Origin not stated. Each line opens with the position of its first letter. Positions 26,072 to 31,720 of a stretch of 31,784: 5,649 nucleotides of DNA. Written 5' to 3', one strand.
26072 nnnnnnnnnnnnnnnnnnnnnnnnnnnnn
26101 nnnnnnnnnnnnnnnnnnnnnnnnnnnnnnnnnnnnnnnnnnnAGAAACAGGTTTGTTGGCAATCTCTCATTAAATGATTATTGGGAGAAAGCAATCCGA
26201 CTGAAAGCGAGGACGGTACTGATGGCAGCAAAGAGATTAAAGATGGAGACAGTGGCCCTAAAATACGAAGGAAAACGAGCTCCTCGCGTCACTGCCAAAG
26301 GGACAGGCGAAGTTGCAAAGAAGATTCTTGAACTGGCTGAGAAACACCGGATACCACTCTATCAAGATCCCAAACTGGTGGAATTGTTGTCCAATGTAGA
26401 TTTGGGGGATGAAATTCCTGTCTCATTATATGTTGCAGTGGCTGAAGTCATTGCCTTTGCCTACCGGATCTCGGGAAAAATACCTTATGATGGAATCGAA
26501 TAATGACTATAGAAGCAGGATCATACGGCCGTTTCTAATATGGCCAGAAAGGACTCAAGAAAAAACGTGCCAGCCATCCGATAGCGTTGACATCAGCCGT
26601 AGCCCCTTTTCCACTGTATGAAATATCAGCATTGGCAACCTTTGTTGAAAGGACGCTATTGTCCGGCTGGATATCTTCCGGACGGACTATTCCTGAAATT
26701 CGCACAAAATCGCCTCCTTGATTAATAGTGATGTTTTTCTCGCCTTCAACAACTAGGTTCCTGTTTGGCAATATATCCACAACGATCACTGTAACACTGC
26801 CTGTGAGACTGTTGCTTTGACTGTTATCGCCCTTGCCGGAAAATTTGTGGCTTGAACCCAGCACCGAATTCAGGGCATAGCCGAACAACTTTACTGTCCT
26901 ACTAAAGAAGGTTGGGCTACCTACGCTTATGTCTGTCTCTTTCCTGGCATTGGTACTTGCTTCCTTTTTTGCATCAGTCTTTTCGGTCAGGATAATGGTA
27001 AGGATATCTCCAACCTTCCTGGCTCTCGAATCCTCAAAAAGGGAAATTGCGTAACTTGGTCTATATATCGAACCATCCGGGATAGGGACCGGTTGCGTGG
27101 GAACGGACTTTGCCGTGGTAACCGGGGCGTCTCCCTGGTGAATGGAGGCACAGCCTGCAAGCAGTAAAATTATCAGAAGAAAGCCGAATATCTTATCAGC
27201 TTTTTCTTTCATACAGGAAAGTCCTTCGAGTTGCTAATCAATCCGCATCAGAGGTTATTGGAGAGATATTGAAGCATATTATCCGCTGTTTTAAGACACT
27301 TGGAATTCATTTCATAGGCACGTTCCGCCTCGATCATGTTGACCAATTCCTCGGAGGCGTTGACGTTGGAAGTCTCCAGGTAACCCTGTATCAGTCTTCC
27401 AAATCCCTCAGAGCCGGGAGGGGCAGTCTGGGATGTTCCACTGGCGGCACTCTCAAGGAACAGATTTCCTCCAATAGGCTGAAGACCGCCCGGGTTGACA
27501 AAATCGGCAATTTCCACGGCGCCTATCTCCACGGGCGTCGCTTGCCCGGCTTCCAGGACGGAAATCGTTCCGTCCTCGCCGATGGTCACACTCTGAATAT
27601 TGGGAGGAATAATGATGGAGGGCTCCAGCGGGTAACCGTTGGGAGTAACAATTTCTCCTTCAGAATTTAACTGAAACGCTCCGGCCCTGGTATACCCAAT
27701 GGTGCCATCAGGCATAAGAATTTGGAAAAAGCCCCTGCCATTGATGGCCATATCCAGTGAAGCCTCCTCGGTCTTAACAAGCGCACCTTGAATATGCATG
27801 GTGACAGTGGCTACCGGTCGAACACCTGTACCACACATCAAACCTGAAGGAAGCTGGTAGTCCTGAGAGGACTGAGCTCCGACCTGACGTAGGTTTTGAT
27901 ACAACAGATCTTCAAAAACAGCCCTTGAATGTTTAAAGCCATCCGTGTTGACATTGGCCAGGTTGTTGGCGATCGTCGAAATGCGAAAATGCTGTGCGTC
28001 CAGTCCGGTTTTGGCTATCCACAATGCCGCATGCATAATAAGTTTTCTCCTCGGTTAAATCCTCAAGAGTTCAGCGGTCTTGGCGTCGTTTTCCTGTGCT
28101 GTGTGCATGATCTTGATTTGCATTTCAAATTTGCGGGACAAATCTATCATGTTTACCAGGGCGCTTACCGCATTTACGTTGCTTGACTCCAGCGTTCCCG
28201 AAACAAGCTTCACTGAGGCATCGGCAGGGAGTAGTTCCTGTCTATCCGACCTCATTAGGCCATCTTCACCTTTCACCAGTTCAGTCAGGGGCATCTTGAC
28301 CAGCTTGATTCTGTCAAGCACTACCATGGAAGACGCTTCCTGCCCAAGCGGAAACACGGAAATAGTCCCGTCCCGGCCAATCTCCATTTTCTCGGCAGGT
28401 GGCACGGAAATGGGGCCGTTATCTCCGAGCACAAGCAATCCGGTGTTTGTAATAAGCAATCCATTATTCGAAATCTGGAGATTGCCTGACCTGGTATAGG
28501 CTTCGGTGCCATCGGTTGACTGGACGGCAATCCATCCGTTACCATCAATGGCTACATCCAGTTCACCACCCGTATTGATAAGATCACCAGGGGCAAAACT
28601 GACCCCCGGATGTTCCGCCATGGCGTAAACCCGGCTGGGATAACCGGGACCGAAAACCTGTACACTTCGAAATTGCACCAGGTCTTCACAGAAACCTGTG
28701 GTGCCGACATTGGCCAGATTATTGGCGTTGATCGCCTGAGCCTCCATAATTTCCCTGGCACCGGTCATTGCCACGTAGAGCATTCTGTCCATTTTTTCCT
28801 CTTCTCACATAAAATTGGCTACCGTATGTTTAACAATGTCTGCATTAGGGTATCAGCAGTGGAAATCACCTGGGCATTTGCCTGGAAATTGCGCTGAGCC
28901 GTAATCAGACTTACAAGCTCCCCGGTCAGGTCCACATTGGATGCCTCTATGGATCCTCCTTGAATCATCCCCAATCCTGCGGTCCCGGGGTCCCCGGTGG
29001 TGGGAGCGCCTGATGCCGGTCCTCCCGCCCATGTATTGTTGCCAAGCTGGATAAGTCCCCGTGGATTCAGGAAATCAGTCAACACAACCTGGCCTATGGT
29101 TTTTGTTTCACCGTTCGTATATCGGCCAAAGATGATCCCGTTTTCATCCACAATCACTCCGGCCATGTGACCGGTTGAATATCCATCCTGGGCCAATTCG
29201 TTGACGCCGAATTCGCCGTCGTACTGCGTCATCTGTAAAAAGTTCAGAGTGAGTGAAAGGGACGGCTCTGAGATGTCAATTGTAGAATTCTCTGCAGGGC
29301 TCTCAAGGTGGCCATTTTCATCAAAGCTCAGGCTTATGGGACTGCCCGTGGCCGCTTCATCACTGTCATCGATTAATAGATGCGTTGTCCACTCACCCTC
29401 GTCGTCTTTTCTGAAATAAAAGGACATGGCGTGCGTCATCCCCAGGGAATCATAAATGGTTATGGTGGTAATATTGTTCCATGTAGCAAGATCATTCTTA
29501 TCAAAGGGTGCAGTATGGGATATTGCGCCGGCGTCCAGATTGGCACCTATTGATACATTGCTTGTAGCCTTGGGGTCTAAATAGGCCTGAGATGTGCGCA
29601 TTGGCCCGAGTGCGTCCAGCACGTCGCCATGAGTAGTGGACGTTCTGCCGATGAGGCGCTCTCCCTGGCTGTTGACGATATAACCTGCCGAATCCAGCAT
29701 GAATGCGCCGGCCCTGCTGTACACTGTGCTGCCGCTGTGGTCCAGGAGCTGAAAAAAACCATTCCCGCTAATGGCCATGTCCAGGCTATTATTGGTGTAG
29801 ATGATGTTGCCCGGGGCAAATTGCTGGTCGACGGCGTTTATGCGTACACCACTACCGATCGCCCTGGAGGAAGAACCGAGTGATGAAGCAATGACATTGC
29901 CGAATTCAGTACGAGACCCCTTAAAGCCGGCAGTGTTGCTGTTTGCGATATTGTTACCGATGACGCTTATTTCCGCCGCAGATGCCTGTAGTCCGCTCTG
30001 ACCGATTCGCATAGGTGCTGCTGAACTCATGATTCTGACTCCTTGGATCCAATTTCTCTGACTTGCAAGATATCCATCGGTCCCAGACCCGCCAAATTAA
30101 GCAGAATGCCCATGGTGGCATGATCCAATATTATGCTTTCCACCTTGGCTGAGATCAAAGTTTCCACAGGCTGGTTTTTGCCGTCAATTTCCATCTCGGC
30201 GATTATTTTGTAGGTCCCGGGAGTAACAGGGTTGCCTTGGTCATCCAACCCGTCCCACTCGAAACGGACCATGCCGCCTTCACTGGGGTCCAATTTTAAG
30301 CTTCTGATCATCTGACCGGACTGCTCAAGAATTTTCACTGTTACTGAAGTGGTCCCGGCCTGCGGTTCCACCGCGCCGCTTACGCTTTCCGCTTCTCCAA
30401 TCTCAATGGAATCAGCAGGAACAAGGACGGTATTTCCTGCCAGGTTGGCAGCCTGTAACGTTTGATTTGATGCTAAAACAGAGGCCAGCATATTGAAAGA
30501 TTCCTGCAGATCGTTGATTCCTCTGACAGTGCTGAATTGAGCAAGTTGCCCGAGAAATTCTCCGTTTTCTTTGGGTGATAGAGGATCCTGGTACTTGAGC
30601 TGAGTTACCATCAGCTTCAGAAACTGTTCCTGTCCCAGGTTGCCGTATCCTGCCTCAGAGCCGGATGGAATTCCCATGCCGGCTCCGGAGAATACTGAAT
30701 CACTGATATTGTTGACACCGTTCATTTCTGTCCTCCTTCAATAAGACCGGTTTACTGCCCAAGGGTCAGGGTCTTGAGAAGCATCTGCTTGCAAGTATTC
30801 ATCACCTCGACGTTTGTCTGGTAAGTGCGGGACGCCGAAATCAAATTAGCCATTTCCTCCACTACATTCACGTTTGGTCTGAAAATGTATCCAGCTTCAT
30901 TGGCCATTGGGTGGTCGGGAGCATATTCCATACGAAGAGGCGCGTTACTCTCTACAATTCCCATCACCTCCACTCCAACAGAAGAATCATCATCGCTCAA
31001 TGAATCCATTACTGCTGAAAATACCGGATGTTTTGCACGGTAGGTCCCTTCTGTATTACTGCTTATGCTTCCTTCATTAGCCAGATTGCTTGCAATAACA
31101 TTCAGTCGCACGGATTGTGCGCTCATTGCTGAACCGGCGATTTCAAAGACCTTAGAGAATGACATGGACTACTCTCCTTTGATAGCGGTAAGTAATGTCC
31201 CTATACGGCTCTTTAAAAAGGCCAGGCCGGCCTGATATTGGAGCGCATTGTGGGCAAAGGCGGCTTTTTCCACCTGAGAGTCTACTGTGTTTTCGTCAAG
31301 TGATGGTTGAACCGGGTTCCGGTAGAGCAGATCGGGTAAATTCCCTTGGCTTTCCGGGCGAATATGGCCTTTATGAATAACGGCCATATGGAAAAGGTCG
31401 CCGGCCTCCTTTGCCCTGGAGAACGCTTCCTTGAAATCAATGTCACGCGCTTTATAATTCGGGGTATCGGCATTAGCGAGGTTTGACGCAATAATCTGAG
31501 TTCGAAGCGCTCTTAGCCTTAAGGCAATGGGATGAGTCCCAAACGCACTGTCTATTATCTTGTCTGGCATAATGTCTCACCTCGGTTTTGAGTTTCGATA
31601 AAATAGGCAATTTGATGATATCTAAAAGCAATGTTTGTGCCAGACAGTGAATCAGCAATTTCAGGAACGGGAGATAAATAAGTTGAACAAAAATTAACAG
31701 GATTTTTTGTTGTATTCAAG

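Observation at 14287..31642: Gammaproteobacterial-type flagellar core joined to a deltaproteobacterial-type chemotaxis system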

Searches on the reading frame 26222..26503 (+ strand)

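Call 5: search_protein_families(library=pfam, proteins=[window:26222-26503:+])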
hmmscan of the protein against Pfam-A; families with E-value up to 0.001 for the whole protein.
window:26222-26503:+ (93 aa): 1 family
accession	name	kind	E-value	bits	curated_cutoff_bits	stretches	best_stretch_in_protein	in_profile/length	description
PF01312.24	Bac_export_2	-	2.7e-19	70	24.4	1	11-79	263-334/335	FlhB HrpN YscU SpaS Family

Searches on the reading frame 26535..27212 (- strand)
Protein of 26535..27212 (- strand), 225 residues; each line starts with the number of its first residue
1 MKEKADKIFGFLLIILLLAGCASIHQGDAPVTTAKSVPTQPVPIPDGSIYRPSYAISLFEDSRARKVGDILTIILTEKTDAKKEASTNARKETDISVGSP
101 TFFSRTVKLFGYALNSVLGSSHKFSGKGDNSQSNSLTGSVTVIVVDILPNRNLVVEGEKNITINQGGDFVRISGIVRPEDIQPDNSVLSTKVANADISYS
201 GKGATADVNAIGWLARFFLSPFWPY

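Call 5: search_protein_families(library=pfam, proteins=[window:26535-27212:-])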
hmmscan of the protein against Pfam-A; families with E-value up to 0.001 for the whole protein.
window:26535-27212:- (225 aa): 1 family
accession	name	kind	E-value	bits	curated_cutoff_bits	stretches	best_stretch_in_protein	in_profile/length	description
PF02107.21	FlgH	-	6.6e-60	202.1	27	1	46-224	4-172/172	Flagellar L-ring protein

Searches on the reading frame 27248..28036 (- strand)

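Call 5: search_protein_families(library=pfam, proteins=[window:27248-28036:-])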
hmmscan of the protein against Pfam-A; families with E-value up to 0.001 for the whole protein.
window:27248-28036:- (262 aa): 3 families
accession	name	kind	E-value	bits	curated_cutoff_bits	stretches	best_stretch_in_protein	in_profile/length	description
PF22692.1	LlgE_F_G_D1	-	6.5e-28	97.1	27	1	97-160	1-64/64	Flagellar hook protein FlgE/F/G D1 domain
PF06429.18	Flg_bbr_C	-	1.2e-21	76.4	23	1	217-260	2-45/46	Flagellar basal body rod FlgEFG protein C-terminal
PF00460.25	Flg_bb_rod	-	1.4e-08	34.9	20.7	1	8-35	4-31/31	Flagella basal body rod protein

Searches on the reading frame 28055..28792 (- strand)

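Call 7: search_protein_families(library=ncbifam, proteins=[window:28055-28792:-])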
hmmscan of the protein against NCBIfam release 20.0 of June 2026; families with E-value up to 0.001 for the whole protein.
window:28055-28792:- (245 aa): 22 families
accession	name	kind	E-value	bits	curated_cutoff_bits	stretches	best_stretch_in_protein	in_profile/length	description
NF009280.2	PRK12640.1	subfamily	2e-104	348.5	210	1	1-245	1-245/246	flagellar basal body rod protein FlgF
TIGR02490.1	flgF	equivalog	8.4e-53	179.2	178.5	1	5-223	1-218/218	flagellar basal-body rod protein FlgF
TIGR03506.1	FlgEFG_subfam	subfamily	1.8e-47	162.8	70.25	2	4-121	2-121/351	flagellar hook-basal body complex protein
NF009283.0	PRK12643.1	equivalog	2.2e-44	151.9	421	1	1-204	1-207/209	flagellar basal body rod protein FlgF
NF009281.1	PRK12641.1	equivalog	5.5e-42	144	260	1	1-244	1-249/252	flagellar basal-body rod protein FlgF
NF009331.1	PRK12689.1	equivalog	3.7e-33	114.7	347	1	18-234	18-239/252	flagellar basal-body rod protein FlgF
NF009332.0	PRK12690.1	equivalog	2.6e-32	112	288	1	1-233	1-226/239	flagellar hook-basal body complex protein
TIGR02488.1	flgG_G_neg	equivalog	8.6e-30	104.1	252.75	1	66-234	79-250/259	flagellar basal-body rod protein FlgG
NF009282.1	PRK12642.1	equivalog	7.2e-29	100.8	242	1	1-233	1-227/239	flagellar basal-body rod protein FlgF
NF009278.1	PRK12636.1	equivalog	1.6e-22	80.3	350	1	70-234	84-253/263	flagellar basal body rod protein FlgG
NF009456.0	PRK12816.1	equivalog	9.4e-20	71.4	416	1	66-234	81-254/264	flagellar basal body rod protein FlgG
NF004238.1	PRK05682.1-1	equivalog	2.3e-17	63.4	400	1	21-121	19-121/414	flagellar hook protein FlgE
NF004243.1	PRK05682.2-2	equivalog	2.7e-17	62.9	801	1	5-125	3-128/420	flagellar hook protein FlgE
NF005286.1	PRK06803.1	equivalog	7.9e-17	61.5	467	1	7-120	5-115/402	flagellar hook protein FlgE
NF004241.1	PRK05682.1-5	equivalog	1.7e-14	53.8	469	1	66-123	80-137/446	flagellar hook protein FlgE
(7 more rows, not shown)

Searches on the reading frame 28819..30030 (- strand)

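Call 7: search_protein_families(library=ncbifam, proteins=[window:28819-30030:-])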
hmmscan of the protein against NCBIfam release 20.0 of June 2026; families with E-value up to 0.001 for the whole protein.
window:28819-30030:- (403 aa): 26 families (the best 25 are shown)
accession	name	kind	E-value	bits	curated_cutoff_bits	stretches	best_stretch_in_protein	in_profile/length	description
NF004238.1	PRK05682.1-1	equivalog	1.1e-127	426.7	400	1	9-403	5-414/414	flagellar hook protein FlgE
NF005286.1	PRK06803.1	equivalog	5.6e-109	364.9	467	1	8-401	4-400/402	flagellar hook protein FlgE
NF004240.1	PRK05682.1-4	equivalog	4.5e-96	322.9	472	2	9-223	5-233/443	flagellar hook protein FlgE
TIGR03506.1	FlgEFG_subfam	subfamily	4.9e-96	322.5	70.25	1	7-385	3-351/351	flagellar hook-basal body complex protein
NF009279.0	PRK12637.1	equivalog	1.9e-75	254.3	663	2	174-403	232-473/473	flagellar hook protein FlgE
NF004241.1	PRK05682.1-5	equivalog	2.9e-73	247.5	469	1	10-402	8-444/446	flagellar hook protein FlgE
NF004242.0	PRK05682.2-1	equivalog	6.3e-72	242.7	365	1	7-401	7-419/422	flagellar hook protein FlgE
NF004243.1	PRK05682.2-2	equivalog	4.4e-70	236.8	801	1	1-402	1-418/420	flagellar hook protein FlgE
TIGR02488.1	flgG_G_neg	equivalog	2.2e-56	191.2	252.75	2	7-127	2-135/259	flagellar basal-body rod protein FlgG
TIGR02489.1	flgE_epsilon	equivalog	3.9e-52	177.7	412.85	2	150-402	443-717/719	flagellar hook protein FlgE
NF009278.1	PRK12636.1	equivalog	4.6e-52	177.1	350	2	289-402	148-261/263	flagellar basal body rod protein FlgG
NF009456.0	PRK12816.1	equivalog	4.8e-43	147.7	416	2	11-128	9-138/264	flagellar basal body rod protein FlgG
TIGR02490.1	flgF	equivalog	8.9e-43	146.4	178.5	1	10-383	4-218/218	flagellar basal-body rod protein FlgF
NF040922.1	flgE_Caulobact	equivalog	1.4e-40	139.8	750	2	251-403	352-504/505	flagellar hook protein FlgE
NF009280.2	PRK12640.1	subfamily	4.7e-26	91.8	210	2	12-130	10-125/246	flagellar basal body rod protein FlgF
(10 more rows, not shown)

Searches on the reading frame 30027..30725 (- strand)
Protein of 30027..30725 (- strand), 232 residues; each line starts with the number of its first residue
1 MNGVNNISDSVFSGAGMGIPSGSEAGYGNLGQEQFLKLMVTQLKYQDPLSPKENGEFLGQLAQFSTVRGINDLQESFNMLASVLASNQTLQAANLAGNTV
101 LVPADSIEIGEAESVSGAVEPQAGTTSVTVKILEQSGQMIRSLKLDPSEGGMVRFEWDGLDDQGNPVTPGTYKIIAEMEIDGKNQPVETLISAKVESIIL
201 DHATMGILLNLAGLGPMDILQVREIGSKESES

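Call 7: search_protein_families(library=ncbifam, proteins=[window:30027-30725:-])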
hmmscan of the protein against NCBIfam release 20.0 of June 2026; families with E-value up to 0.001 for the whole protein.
window:30027-30725:- (232 aa): 11 families
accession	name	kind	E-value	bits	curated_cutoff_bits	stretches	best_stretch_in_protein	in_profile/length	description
NF005176.1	PRK06655.1-1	equivalog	2.2e-58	197.4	230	1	31-225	2-196/197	flagellar hook assembly protein FlgD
NF009277.0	PRK12634.1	equivalog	4e-47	161.2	333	1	5-222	2-217/221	flagellar basal body rod modification protein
NF009276.0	PRK12633.1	equivalog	2.9e-39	135.2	383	1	22-225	19-227/234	flagellar basal body rod modification protein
NF007198.0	PRK09619.1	equivalog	6.1e-31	107.9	267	1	32-226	30-217/218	flagellar hook assembly protein FlgD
NF009453.0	PRK12813.1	equivalog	1.7e-20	73.5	264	1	33-182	33-177/223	flagellar basal body rod modification protein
NF007197.1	PRK09618.1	equivalog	1.9e-18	66.8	129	1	25-115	20-110/138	flagellar hook assembly protein FlgD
NF004496.1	PRK05842.1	equivalog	5.2e-18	65.3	250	2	127-203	167-247/271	flagellar hook assembly protein FlgD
NF009452.0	PRK12812.1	equivalog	3.3e-15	56.1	258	1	26-178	42-206/289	flagellar basal body rod modification protein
NF004670.1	PRK06009.1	equivalog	5.4e-13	49.4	124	1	32-131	3-98/108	flagellar hook assembly protein FlgD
NF008875.0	PRK11911.1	equivalog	2.2e-11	43.9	274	1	29-135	25-127/140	flagellar basal body rod modification protein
NF005278.0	PRK06792.1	equivalog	2.4e-05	24.1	257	1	19-88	40-109/190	flagellar basal body rod modification protein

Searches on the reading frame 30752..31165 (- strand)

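Call 7: search_protein_families(library=ncbifam, proteins=[window:30752-31165:-])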
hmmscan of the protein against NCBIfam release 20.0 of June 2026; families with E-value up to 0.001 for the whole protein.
window:30752-31165:- (137 aa): 20 families
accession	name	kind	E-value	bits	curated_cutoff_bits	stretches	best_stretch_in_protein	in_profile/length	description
TIGR01395.1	FlgC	equivalog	5.3e-48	162.8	102.1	1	5-137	2-137/137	flagellar basal body rod protein FlgC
NF009275.1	PRK12632.1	equivalog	1.6e-17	64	170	1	3-129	4-121/130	flagellar basal body rod protein FlgC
TIGR02488.1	flgG_G_neg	equivalog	5.5e-11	42.5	252.75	1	92-130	215-253/259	flagellar basal-body rod protein FlgG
TIGR03506.1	FlgEFG_subfam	subfamily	2.9e-10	40.4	70.25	1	6-67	2-59/351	flagellar hook-basal body complex protein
TIGR02492.1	flgK_ends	equivalog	1.2e-08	34.8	170.75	1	99-131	401-433/437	flagellar hook-associated protein FlgK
NF005286.1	PRK06803.1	equivalog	1.2e-07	31.2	467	1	90-129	356-395/402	flagellar hook protein FlgE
NF004243.1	PRK05682.2-2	equivalog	1.6e-07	30.8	801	0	1-67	1-62/420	flagellar hook protein FlgE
NF009456.0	PRK12816.1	equivalog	1.2e-06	28.4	416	1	96-133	223-260/264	flagellar basal body rod protein FlgG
TIGR02490.1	flgF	equivalog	1.2e-06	28.3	178.5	0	85-116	187-218/218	flagellar basal-body rod protein FlgF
NF009282.1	PRK12642.1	equivalog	1.8e-06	27.5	242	0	87-128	188-229/239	flagellar basal-body rod protein FlgF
TIGR01396.1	FlgB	equivalog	9e-06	25.9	59.05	1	3-128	1-125/131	flagellar basal body rod protein FlgB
NF009331.1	PRK12689.1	equivalog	1e-05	24.9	347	0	84-125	196-237/252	flagellar basal-body rod protein FlgF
NF004242.0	PRK05682.2-1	equivalog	1.3e-05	24.2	365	0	1-65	1-61/422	flagellar hook protein FlgE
NF004238.1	PRK05682.1-1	equivalog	2.6e-05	23.7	400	0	97-129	375-407/414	flagellar hook protein FlgE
NF009280.2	PRK12640.1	subfamily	3.8e-05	23.4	210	1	69-128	178-235/246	flagellar basal body rod protein FlgF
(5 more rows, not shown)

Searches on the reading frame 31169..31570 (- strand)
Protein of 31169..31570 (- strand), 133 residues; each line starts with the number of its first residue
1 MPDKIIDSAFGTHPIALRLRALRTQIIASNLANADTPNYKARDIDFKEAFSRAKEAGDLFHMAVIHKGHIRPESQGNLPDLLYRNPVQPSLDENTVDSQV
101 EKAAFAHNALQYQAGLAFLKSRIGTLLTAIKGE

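Call 7: search_protein_families(library=ncbifam, proteins=[window:31169-31570:-])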
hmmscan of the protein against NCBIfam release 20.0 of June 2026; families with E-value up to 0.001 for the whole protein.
window:31169-31570:- (133 aa): 16 families
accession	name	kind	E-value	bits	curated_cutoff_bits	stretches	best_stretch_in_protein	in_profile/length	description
NF009263.0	PRK12620.1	equivalog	2.8e-31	108.3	158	1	6-132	5-132/133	flagellar basal body rod protein FlgB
NF009328.0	PRK12685.1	equivalog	2.9e-30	105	169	1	6-132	5-115/116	flagellar basal body rod protein FlgB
NF009262.0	PRK12619.1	equivalog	5.1e-29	101.3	183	1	6-133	5-130/130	flagellar basal body rod protein FlgB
TIGR01396.1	FlgB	equivalog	5.6e-29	101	59.05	1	7-131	2-131/131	flagellar basal body rod protein FlgB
NF005527.0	PRK07182.1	equivalog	1.7e-26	93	211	2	79-132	94-147/148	flagellar basal body rod protein FlgB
NF009264.0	PRK12621.1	equivalog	7.9e-12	45.7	163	1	17-123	16-124/136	flagellar basal body rod protein FlgB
NF009270.0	PRK12627.1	equivalog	9.2e-12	45.5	128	1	21-129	19-124/128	FlgB family protein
NF009266.0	PRK12623.1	equivalog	2.8e-11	43.5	144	1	20-132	23-132/133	flagellar basal body rod protein FlgB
NF004654.1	PRK06004.1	equivalog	2.2e-08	35.1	142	1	22-130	11-124/126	flagellar basal body rod protein FlgB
NF004653.1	PRK06003.1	equivalog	3.2e-08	34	153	1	21-75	18-68/126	flagellar basal body rod protein FlgB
NF005280.0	PRK06797.1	equivalog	1.8e-06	28.6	106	1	23-53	18-48/135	flagellar basal body rod protein FlgB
NF009275.1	PRK12632.1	equivalog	1.2e-05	25.6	170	1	16-57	14-55/130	flagellar basal body rod protein FlgC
TIGR02490.1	flgF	equivalog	2.3e-05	24.1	178.5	1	22-70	13-61/218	flagellar basal-body rod protein FlgF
NF009265.0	PRK12622.1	equivalog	4.7e-05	23.5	145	1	18-54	16-52/135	flagellar basal body rod protein FlgB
TIGR03506.1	FlgEFG_subfam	subfamily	5.3e-05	23.1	70.25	1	22-67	15-60/351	flagellar hook-basal body complex protein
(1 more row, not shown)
